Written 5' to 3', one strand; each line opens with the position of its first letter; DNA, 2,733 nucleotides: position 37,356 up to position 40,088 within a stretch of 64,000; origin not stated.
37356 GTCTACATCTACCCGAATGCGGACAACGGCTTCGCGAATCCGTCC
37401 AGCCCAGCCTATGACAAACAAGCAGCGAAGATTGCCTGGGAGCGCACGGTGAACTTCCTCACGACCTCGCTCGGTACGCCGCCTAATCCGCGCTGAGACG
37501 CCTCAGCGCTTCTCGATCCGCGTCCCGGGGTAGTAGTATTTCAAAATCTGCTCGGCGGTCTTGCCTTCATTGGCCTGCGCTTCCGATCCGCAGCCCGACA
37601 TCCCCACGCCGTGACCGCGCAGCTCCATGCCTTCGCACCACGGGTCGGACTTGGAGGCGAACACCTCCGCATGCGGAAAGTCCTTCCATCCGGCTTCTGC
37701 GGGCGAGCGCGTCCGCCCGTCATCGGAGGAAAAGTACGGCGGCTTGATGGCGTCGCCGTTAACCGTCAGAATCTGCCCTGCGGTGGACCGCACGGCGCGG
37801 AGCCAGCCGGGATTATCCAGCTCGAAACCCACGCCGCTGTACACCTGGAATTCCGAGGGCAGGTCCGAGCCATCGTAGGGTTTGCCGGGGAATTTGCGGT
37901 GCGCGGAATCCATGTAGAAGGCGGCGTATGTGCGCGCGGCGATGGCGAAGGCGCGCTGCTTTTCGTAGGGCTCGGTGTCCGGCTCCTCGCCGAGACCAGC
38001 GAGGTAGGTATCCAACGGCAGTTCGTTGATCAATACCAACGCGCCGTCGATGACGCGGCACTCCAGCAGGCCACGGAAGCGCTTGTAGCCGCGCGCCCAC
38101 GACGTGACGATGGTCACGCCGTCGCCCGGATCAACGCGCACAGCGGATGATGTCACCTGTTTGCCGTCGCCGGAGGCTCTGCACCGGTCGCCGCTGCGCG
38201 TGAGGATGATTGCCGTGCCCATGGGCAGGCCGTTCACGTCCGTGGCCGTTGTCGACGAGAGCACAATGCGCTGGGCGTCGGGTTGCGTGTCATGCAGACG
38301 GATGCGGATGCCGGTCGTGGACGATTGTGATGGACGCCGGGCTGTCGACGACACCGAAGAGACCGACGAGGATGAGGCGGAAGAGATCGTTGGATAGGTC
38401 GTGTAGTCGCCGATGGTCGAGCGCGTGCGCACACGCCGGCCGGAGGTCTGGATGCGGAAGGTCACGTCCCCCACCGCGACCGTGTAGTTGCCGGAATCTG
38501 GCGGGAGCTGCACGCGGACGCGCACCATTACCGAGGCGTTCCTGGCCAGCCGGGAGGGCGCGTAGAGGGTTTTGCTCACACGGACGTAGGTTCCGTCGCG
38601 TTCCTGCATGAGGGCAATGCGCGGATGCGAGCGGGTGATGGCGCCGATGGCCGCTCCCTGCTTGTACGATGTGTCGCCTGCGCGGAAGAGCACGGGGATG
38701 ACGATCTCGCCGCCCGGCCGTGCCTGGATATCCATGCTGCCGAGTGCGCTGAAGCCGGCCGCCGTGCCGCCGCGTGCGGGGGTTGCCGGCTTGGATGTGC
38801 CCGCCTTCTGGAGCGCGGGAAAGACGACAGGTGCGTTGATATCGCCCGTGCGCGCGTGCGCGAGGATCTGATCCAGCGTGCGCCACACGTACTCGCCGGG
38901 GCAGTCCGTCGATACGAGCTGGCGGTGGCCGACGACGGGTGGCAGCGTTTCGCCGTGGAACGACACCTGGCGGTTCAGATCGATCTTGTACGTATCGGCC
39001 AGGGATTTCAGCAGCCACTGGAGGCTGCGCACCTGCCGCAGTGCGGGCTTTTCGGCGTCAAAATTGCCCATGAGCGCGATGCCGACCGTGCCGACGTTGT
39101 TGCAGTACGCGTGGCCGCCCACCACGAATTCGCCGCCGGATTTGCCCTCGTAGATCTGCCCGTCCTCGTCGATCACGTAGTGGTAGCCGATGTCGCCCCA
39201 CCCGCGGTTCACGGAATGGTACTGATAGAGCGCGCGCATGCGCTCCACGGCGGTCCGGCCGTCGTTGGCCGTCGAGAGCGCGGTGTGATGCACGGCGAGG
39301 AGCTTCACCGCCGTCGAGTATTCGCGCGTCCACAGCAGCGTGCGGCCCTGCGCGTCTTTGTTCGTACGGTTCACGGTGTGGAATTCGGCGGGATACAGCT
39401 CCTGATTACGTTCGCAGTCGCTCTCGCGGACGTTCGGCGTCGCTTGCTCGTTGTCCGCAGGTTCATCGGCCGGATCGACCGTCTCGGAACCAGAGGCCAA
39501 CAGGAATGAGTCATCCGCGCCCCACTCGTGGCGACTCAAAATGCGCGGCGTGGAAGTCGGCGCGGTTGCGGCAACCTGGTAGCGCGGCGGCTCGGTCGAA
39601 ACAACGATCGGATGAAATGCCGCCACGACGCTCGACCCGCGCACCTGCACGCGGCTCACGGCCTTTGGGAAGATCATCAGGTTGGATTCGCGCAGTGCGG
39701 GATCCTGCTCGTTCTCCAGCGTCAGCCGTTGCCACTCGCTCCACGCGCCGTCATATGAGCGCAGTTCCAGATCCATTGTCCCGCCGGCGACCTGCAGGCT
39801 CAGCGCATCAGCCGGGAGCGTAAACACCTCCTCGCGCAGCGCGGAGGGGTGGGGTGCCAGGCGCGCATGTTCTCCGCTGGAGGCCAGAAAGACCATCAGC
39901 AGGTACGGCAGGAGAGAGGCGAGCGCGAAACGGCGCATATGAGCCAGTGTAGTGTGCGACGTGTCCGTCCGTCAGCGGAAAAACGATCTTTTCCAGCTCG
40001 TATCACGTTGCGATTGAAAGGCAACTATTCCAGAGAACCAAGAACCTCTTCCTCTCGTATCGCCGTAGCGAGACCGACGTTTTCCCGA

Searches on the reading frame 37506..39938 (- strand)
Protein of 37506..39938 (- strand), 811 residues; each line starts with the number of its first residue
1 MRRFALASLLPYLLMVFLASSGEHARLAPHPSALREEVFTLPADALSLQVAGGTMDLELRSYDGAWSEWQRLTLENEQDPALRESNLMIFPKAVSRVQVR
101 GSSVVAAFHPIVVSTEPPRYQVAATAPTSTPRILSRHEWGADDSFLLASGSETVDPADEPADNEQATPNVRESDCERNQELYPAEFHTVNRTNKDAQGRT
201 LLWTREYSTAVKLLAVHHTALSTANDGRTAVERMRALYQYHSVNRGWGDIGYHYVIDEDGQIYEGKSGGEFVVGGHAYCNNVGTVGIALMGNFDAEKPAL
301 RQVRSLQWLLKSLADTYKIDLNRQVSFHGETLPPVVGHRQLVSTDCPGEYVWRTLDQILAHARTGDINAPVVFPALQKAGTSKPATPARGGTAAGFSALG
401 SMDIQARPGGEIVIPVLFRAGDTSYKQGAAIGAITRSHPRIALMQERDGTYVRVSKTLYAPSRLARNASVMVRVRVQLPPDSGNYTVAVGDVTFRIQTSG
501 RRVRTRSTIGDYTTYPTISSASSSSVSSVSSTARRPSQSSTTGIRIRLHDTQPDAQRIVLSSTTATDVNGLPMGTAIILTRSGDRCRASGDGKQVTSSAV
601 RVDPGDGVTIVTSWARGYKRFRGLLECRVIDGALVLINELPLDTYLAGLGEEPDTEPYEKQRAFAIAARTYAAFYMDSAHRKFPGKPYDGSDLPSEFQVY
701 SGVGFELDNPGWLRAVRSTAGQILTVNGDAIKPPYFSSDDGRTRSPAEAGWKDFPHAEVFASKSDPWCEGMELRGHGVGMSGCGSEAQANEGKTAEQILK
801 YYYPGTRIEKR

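Call 55: find_encoding_contigs(protein=window:37506-39938:-, flank=10000, max_places=1)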
Protein window:37506-39938:- (811 aa): 2 contigs read that carry it; 1 place shown.
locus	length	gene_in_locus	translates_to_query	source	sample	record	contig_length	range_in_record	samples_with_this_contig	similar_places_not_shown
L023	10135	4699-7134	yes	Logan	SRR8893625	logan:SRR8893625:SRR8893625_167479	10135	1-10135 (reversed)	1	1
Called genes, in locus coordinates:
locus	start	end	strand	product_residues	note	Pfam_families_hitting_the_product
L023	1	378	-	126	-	?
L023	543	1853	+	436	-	PF02403:Seryl_tRNA_N, PF00587:tRNA-synt_2b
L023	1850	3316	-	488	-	PF00515:TPR_1 (faint), PF07719:TPR_2 (faint), PF13432:TPR_16 (weak)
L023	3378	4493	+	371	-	PF13439:Glyco_transf_4, PF13579:Glyco_trans_4_4, PF20706:GT4-conflict, PF00534:Glycos_transf_1, PF13692:Glyco_trans_1_4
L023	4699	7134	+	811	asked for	PF01510:Amidase_2, PF08486:SpoIID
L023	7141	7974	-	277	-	PF01738:DLH, PF00326:Peptidase_S9 (faint), PF08840:BAAT_C (weak)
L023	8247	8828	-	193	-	-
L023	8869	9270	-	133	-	PF00472:RF-1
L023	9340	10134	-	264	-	?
